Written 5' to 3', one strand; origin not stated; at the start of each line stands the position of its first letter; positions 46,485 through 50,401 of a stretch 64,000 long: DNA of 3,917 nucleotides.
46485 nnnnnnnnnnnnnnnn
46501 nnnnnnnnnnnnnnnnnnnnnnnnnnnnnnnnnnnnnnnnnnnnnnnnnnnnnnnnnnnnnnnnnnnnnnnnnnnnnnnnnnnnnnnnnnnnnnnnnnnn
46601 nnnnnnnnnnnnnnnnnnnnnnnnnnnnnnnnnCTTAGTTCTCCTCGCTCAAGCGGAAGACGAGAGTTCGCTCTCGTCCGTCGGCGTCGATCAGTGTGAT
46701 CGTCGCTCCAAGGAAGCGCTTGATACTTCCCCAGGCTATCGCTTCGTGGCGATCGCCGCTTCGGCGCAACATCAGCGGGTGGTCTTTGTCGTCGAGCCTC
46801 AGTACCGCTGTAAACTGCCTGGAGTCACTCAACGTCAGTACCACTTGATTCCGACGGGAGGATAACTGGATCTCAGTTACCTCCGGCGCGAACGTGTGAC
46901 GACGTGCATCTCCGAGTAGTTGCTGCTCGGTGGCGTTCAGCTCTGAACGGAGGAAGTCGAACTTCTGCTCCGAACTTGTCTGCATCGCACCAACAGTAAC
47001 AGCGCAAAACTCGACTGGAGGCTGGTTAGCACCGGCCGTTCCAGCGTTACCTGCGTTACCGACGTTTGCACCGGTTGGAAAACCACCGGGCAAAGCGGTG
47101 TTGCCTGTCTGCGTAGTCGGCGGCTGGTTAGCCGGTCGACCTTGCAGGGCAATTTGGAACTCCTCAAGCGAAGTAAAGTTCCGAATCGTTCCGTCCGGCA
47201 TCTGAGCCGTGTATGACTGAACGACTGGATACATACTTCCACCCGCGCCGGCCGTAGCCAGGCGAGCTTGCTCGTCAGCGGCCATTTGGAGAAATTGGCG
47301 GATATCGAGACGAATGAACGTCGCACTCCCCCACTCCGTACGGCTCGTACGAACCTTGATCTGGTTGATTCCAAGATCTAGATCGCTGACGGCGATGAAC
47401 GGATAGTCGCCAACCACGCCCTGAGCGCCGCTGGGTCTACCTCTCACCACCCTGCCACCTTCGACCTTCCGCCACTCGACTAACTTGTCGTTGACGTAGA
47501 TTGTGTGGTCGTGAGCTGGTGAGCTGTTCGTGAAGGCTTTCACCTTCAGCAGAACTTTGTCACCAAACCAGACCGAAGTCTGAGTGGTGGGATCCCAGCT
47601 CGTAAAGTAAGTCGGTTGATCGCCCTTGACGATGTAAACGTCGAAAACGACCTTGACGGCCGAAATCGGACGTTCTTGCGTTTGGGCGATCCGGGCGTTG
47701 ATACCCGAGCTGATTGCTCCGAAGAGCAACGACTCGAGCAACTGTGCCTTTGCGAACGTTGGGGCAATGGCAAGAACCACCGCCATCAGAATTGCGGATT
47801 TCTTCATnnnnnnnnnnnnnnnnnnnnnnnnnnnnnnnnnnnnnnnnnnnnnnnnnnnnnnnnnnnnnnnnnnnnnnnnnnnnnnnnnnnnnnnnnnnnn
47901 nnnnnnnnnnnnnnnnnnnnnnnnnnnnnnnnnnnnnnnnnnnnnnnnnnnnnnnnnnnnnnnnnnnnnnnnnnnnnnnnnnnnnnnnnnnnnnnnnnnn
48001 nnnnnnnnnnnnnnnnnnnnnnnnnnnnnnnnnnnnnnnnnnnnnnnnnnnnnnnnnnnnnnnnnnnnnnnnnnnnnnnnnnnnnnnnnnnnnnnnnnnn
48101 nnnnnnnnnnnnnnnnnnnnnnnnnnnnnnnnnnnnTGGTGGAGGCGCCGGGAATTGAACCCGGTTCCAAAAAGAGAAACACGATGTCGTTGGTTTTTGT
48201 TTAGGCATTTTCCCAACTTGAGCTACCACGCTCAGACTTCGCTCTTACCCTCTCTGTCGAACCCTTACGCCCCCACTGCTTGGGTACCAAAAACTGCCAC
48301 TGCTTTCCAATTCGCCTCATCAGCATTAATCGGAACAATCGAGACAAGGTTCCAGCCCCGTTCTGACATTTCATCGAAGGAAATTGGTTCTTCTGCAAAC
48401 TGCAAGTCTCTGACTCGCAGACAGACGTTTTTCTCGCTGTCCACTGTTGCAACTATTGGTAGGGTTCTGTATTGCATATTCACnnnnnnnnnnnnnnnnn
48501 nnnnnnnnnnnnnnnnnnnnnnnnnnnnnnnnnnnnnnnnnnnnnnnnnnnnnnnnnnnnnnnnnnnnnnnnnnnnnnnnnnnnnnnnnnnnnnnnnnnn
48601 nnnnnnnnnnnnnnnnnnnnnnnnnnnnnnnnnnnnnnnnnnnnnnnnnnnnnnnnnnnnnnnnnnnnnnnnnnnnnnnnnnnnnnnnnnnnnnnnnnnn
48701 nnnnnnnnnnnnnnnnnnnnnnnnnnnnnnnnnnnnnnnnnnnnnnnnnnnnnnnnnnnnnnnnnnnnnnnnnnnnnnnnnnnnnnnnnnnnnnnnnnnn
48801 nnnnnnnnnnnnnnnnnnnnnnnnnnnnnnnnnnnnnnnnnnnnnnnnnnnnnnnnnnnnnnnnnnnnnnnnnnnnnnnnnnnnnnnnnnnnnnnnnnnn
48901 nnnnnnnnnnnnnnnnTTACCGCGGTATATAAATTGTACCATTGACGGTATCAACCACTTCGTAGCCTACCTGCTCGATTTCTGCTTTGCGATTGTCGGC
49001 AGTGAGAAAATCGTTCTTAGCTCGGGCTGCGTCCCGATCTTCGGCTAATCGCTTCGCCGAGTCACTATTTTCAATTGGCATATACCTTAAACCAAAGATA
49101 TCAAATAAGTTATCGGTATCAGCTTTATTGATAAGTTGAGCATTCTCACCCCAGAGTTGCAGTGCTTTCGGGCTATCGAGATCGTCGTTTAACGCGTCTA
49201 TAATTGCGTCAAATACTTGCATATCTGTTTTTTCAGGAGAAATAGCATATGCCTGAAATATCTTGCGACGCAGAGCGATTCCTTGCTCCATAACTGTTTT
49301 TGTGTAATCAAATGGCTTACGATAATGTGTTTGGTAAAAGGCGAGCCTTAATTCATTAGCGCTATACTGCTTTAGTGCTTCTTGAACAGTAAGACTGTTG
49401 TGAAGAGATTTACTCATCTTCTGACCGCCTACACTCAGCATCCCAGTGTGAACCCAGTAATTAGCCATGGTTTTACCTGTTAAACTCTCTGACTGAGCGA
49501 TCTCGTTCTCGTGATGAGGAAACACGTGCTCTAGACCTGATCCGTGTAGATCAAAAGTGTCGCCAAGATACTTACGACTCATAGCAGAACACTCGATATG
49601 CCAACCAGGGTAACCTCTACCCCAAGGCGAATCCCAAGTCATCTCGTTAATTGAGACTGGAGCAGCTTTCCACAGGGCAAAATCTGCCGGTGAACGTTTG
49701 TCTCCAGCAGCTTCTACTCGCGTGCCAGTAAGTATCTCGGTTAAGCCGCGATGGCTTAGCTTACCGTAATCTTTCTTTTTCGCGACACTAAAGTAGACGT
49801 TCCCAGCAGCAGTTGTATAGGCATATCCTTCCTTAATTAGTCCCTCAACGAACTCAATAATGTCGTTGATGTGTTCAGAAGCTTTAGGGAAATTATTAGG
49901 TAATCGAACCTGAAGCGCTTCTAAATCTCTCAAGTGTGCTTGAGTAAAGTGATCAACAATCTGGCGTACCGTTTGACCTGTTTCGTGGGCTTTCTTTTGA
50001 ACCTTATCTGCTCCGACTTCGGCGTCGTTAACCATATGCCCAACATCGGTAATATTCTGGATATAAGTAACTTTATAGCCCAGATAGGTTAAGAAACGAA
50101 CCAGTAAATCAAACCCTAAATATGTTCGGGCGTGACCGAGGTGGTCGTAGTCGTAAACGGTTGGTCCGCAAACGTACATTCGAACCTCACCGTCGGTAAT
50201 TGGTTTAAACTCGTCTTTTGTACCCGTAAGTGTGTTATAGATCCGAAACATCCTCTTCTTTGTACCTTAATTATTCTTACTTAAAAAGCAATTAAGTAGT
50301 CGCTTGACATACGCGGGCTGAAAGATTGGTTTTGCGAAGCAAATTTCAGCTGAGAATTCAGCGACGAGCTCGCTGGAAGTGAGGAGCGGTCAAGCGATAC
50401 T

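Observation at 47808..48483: Miniature tmRNA-like gene (tRNA-like domain + P2 only) with a duplicated 3' 19-mer, at the border of a GC-rich islet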

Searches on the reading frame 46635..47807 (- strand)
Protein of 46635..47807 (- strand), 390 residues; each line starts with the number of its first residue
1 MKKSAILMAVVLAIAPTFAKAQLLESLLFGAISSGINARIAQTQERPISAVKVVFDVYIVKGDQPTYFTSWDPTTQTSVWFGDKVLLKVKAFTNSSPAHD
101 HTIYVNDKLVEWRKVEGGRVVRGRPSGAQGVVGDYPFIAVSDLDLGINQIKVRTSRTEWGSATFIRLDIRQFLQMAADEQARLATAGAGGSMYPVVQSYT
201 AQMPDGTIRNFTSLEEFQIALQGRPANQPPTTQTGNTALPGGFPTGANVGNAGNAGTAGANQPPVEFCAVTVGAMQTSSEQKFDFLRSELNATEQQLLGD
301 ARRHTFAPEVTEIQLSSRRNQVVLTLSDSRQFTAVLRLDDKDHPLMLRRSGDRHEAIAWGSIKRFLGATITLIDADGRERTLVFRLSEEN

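Call 55: find_encoding_contigs(protein=window:46635-47807:-, flank=10000, max_places=10)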
Protein window:46635-47807:- (390 aa): 4 contigs read that carry it; 4 places shown.
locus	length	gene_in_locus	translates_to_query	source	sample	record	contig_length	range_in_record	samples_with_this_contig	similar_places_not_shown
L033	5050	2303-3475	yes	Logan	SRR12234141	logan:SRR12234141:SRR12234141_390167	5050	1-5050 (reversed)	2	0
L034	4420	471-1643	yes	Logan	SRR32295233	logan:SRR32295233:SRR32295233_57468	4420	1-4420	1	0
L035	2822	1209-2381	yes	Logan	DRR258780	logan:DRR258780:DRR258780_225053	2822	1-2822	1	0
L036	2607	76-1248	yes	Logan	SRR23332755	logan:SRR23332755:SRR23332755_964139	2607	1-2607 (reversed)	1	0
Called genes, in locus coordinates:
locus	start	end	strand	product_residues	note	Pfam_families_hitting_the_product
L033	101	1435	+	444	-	PF00133:tRNA-synt_1 (faint), PF01406:tRNA-synt_1e, PF09334:tRNA-synt_1g (weak)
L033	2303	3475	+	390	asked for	-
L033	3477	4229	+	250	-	-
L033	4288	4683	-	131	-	-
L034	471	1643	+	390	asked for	-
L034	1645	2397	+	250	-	-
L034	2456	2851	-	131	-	-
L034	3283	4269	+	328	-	PF03462:PCRF, PF00472:RF-1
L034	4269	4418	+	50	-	?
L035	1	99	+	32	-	?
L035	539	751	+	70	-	-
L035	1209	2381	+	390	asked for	-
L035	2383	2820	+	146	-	?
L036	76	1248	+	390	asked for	-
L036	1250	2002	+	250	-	-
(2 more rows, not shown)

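Call 62: search_protein_families(library=pfam, proteins=[window:46635-47807:-], max_evalue=0.01)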
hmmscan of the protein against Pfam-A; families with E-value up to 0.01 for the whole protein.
window:46635-47807:- (390 aa): 0 families
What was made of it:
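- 45305..47852 (-): GC-rich variable cassette: secreted-type proteins of 390 aa (47807..46635) and 250 aa (46633..45881), and most of a Ser-rich 190-aa LPKAG-anchored protein (45752..45180). No Pfam hits (call 62).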

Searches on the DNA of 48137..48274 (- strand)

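Call 50: build_rna_model(alignment_id=A2, structure=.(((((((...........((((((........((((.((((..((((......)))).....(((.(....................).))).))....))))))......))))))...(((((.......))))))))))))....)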
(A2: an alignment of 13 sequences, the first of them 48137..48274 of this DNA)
Model R1 built from alignment A2 (13 sequences, 149 columns); structure: as given.
model positions 137; base pairs 34; branch points 2; effective number of sequences 2.29; information 0.59 bits per position. Calibrated on 0.2 Mb of random sequence (short: E-values are rough).
structure used (alignment columns):
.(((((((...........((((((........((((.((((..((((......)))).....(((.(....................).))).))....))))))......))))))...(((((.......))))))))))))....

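Call 51: search_with_rna_model(model_id=R1, sources=[window, L002, L003, L007, L008, L009, L010, L011, L012, L013, L014, L015, L016, L017, L018, L019, L020, L021, L022, L023, L024, L025, L026, L027, L028, L029, L030, L031, L032], max_evalue=1, make_alignment=true)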
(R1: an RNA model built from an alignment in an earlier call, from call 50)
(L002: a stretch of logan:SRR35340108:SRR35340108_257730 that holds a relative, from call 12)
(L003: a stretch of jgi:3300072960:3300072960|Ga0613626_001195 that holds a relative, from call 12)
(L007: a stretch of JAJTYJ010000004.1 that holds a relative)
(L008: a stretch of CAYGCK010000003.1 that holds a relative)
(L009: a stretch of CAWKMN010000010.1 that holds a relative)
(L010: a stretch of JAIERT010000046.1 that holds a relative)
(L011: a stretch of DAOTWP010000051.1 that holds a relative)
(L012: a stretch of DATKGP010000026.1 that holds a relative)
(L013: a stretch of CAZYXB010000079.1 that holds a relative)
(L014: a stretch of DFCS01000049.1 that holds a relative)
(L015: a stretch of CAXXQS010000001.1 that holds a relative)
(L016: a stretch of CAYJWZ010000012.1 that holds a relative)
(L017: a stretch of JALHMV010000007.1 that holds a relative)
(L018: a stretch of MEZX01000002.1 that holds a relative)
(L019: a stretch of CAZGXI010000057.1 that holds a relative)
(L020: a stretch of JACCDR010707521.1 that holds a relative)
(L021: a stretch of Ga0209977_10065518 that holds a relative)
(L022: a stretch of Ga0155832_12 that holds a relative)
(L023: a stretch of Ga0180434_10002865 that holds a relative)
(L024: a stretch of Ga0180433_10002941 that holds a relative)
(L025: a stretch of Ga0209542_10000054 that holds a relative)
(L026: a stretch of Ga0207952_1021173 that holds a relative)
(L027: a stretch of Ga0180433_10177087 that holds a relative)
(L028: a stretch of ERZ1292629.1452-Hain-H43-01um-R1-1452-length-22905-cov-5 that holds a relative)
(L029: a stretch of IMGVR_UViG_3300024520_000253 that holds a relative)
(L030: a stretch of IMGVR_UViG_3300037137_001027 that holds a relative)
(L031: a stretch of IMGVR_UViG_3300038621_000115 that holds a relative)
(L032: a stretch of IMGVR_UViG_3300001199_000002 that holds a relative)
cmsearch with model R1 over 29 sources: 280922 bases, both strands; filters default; matches with E-value up to 1: 33.
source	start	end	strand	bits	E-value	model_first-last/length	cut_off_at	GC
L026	222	358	-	143.2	1.7e-34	1-137/137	no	0.53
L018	1986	2121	+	136.8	7.7e-33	1-137/137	no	0.58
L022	4690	4825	+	136.8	7.7e-33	1-137/137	no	0.58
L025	3954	4089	+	136.8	7.7e-33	1-137/137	no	0.58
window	48137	48274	-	135.9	1.3e-32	1-137/137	no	0.52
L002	11793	11930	+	135.5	1.6e-32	1-137/137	no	0.53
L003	3128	3265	+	135.5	1.6e-32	1-137/137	no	0.53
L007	403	541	+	131.9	1.4e-31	1-137/137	no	0.53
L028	306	442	-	130.6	3.1e-31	1-137/137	no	0.54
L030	272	410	+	123.3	2.3e-29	1-137/137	no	0.52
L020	567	705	+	120.4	1.2e-28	1-137/137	no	0.55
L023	4155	4293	+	113.6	6.8e-27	1-137/137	no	0.53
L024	5769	5907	+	113.6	6.8e-27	1-137/137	no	0.53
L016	3369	3509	-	112.3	1.5e-26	1-137/137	no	0.57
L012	1335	1472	+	111.3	2.7e-26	1-137/137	no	0.54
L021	525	659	-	109.4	8.1e-26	1-137/137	no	0.61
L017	6918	7054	-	107.2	3.1e-25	1-137/137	no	0.61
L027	1268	1411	+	94.2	6.8e-22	1-137/137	no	0.58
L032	2413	2529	-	67.2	5.5e-15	1-137/137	no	0.57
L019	3850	3972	+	65.6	1.5e-14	1-137/137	no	0.64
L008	2263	2398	-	60.2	3.5e-13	1-137/137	no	0.55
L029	1727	1851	+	57.6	1.7e-12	1-137/137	no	0.53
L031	10684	10809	+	53.5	1.9e-11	1-137/137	no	0.61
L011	2357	2483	+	50.9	8.7e-11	1-137/137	no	0.63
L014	6101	6217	-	50.7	9.6e-11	1-137/137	no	0.52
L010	2507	2649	+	47.2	7.5e-10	1-137/137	no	0.57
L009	4091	4212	-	46.6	1.1e-09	1-137/137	no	0.58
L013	3733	3863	+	37.6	2.2e-07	1-137/137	no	0.63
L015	2557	2677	+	35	1e-06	1-137/137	no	0.6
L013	195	270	-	17.7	0.027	1-137/137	no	0.58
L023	3945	4020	+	16.3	0.065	1-137/137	no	0.5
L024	5559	5634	+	16.3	0.065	1-137/137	no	0.5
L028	1731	1762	-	13.2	0.4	1-137/137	no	0.59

Alignment A3: 33 matches aligned to the model, 279 columns, each read 5' to 3' on its own strand. Consensus structure (alignment columns), stored with it:
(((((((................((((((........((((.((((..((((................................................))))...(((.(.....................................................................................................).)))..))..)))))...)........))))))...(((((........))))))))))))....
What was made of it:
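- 48137..48274 (-): Miniature tmRNA gene (ssrA-like), 138 nt. In RNA numbering: acceptor 1-7/128-134 with G3·U132 (the G3·U70 equivalent), D-loop analogue GGGUUCGAC 11-19, P2 helix about 19-40/87-106, T-arm 111-127, discriminator A135, encoded CCA 136-138. Family covariance model R1 135.9 bits (call 51).
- The family model separates members (94-143 bits) from other mini forms (67 bits or less) (call 51).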

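Call 73: search_dna_similar(query=window:48137-48274:-, collection=phages, mode=distant, max_evalue=0.001, max_rows=15)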
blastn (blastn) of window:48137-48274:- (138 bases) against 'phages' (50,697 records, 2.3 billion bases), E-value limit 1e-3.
No match.

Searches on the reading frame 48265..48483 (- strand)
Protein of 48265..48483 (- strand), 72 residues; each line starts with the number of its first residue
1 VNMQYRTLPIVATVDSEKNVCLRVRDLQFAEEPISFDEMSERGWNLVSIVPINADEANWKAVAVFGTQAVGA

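Call 62: search_protein_families(library=pfam, proteins=[window:48265-48483:-], max_evalue=0.01)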
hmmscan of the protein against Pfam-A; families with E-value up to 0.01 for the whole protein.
window:48265-48483:- (72 aa): 0 families

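Call 67: find_homologous_proteins(query=window:48268-48477:-, max_evalue=0.001)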
Query seq(70 aa) (70 aa): 1 proteins with E <= 0.001 among 1 candidates.
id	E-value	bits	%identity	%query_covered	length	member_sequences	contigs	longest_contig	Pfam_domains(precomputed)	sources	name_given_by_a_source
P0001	8.6e-39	148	100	100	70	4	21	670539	-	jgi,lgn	jgi:hypothetical protein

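Call 68: find_related_loci(query=window:48268-48477:-, collection=viral_contigs, flank=5000)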
Query seq(70 aa) (70 aa) in viral_contigs; peptide patterns used: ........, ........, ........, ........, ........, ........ (x = any residue, [..] = any of these).
3 stretches matched a pattern, but none encodes a relative of the query by tblastn (E <= 1e-3).
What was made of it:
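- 48278..48477 (-): Strain-specific 200-bp block abutting the gene's 5' end. It holds an orphan 70/72-aa ORF (48483..48265) whose TAA stop lies inside the tmRNA (RNA positions 8-10). The ORF has no homologues outside its own cluster and no Pfam hit (calls 62, 67, 68).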

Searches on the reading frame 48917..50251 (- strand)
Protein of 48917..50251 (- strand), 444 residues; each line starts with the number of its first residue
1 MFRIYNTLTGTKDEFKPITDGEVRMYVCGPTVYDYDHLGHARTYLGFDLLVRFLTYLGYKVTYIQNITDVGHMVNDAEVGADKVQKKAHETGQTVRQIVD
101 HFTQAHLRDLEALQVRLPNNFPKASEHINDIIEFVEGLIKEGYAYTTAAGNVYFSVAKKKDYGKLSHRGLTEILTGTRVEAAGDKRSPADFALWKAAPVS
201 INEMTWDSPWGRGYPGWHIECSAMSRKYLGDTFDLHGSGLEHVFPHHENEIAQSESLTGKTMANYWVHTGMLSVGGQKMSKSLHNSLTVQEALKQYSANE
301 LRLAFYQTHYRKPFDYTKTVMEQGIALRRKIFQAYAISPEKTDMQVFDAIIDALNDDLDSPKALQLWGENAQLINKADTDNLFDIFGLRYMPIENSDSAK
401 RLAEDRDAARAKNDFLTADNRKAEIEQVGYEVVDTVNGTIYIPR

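Call 12: find_encoding_contigs(protein=window:48917-50251:-, flank=10000, max_places=6)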
Protein window:48917-50251:- (444 aa): 10 contigs read that carry it; 6 places shown.
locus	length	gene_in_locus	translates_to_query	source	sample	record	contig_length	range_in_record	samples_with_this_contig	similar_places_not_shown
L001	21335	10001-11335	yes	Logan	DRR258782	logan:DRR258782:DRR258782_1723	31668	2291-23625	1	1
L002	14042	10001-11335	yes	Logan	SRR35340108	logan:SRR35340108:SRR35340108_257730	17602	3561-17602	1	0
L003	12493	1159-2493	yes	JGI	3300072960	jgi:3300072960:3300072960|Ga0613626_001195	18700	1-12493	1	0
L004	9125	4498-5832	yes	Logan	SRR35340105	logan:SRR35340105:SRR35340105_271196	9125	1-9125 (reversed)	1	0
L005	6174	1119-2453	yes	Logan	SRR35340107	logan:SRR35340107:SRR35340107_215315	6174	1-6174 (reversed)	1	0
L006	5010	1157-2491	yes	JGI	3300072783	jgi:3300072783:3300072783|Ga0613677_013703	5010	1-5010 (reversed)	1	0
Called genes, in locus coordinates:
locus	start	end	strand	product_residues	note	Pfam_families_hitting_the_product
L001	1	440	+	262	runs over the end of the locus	-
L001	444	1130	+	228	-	PF07963:N_methyl (weak)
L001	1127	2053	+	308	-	-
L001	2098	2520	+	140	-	PF00075:RNase_H, PF13456:RVT_3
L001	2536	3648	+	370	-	PF01098:FTSW_RODA_SPOVE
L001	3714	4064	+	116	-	PF00829:Ribosomal_L21p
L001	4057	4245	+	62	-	PF00584:SecE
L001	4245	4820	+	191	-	PF02357:NusG, PF00467:KOW (weak)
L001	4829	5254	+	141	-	PF03946:Ribosomal_L11_N, PF00298:Ribosomal_L11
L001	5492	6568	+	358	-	PF02481:DNA_processg_A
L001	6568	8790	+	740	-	PF01751:Toprim, PF01131:Topoisom_bac, PF01396:Zn_ribbon_Top1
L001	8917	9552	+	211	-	PF21176:RecR_HhH, PF02132:RecR_ZnF (weak), PF01751:Toprim, PF13662:Toprim_4, PF21175:RecR_C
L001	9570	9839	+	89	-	-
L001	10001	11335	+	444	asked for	PF00133:tRNA-synt_1 (faint), PF01406:tRNA-synt_1e, PF09334:tRNA-synt_1g (weak)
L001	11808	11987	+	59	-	-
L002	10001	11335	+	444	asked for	PF00133:tRNA-synt_1 (faint), PF01406:tRNA-synt_1e, PF09334:tRNA-synt_1g (weak)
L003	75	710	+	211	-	PF21176:RecR_HhH, PF02132:RecR_ZnF (weak), PF01751:Toprim, PF13662:Toprim_4, PF21175:RecR_C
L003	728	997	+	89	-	-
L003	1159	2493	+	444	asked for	PF00133:tRNA-synt_1 (faint), PF01406:tRNA-synt_1e, PF09334:tRNA-synt_1g (weak)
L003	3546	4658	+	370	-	-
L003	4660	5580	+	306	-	-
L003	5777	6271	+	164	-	-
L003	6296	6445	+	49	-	-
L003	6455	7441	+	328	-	PF03462:PCRF, PF00472:RF-1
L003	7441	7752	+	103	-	PF02575:YbaB_DNA_bd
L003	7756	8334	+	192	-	PF01195:Pept_tRNA_hydro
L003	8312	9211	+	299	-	PF00687:Ribosomal_L1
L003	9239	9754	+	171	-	PF00578:AhpC-TSA (weak)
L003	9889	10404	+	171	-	PF00466:Ribosomal_L10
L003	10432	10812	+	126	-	PF16320:Ribosomal_L12_N, PF00542:Ribosomal_L12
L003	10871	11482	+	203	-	-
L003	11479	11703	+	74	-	-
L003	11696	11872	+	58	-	-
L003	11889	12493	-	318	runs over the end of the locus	-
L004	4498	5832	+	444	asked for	PF00133:tRNA-synt_1 (faint), PF01406:tRNA-synt_1e, PF09334:tRNA-synt_1g (weak)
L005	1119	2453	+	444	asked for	PF00133:tRNA-synt_1 (faint), PF01406:tRNA-synt_1e, PF09334:tRNA-synt_1g (weak)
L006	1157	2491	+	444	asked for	PF00133:tRNA-synt_1 (faint), PF01406:tRNA-synt_1e, PF09334:tRNA-synt_1g (weak)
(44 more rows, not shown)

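Call 62: search_protein_families(library=pfam, proteins=[L003:3546-4658:+, L003:4660-5580:+], max_evalue=0.01)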
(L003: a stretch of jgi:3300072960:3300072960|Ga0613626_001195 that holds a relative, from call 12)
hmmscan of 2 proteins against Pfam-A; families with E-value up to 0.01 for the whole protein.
L003:3546-4658:+ (370 aa): 0 families

L003:4660-5580:+ (306 aa): 0 families

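Call 82: list_cluster_members(proteins=[window:48917-50251:-, window:51462-53684:-, window:55432-56007:-, window:44009-44995:-])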
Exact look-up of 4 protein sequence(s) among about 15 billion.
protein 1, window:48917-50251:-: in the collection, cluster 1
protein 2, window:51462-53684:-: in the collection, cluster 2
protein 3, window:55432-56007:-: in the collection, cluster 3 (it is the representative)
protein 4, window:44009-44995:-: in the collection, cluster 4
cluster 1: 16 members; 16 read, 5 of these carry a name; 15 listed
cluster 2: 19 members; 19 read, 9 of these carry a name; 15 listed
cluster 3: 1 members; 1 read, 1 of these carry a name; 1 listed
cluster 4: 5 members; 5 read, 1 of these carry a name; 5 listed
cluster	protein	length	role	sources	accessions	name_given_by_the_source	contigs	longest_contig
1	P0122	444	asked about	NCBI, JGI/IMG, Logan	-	cysteinyl-tRNA synthetase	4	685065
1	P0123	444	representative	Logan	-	-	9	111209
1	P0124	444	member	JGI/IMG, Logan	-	cysteinyl-tRNA synthetase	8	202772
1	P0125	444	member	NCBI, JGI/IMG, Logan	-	cysteinyl-tRNA synthetase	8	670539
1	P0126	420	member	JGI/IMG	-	cysteinyl-tRNA synthetase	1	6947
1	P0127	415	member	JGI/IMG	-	cysteinyl-tRNA synthetase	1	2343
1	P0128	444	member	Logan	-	-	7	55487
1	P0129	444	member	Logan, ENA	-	-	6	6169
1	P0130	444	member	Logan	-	-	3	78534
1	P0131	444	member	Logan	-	-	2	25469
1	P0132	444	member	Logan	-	-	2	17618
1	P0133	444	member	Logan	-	-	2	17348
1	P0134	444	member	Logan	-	-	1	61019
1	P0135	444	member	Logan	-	-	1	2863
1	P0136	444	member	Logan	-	-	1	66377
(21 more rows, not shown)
